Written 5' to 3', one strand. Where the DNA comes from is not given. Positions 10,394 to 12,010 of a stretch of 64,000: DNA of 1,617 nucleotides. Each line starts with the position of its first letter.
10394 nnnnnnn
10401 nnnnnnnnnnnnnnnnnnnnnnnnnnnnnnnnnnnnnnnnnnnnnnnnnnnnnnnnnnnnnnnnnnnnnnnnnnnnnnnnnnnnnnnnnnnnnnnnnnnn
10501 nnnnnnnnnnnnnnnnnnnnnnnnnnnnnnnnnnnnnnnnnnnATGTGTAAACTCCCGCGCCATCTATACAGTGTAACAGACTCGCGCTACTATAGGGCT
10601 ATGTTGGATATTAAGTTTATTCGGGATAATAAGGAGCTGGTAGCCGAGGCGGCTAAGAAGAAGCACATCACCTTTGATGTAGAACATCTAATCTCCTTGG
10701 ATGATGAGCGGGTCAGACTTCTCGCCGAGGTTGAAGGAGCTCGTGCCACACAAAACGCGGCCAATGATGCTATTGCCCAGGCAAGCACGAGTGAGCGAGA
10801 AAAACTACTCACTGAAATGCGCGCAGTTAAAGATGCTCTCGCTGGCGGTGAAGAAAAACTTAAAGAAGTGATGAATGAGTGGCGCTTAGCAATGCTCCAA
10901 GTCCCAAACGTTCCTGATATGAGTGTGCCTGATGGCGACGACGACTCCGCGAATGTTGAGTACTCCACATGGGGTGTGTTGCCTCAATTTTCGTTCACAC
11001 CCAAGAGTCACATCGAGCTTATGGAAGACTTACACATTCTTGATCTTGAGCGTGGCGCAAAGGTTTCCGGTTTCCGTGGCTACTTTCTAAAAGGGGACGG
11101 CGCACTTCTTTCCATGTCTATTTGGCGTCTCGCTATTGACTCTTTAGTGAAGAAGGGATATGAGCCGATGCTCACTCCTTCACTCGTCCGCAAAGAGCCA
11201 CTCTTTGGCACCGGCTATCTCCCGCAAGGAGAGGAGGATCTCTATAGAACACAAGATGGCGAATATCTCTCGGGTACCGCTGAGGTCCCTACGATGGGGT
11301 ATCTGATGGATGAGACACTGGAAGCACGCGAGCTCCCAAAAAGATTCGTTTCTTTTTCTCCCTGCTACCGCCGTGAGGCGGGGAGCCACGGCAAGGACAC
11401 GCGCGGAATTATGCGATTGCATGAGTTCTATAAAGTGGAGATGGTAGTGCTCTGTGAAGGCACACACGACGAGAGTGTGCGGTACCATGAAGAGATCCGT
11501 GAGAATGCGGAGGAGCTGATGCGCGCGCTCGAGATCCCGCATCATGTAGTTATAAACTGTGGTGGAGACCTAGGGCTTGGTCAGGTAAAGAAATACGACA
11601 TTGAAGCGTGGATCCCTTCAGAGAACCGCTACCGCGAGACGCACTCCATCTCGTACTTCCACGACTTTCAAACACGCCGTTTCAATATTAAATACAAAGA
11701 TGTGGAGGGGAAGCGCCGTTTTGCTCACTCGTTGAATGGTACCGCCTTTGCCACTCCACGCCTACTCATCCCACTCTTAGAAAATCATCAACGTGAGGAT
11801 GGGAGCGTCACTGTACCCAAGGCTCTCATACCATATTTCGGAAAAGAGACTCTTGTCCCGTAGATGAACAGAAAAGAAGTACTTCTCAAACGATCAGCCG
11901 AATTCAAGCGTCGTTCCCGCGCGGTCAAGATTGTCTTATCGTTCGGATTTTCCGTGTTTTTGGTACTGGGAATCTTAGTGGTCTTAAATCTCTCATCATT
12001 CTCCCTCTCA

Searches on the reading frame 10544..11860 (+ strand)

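Call 76: search_protein_families(library=pfam, proteins=[window:10544-11860:+], max_evalue=0.00001)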
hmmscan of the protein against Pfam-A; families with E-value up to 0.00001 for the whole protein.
window:10544-11860:+ (439 aa): 2 families
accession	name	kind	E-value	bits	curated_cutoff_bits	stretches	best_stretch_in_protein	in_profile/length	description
PF00587.30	tRNA-synt_2b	-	9.2e-30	104.5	29.3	1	239-415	10-179/179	tRNA synthetase class II core domain (G, H, P, S and T)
PF02403.27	Seryl_tRNA_N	-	1.3e-22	80.5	28.2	1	20-124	1-108/108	Seryl-tRNA synthetase N-terminal domain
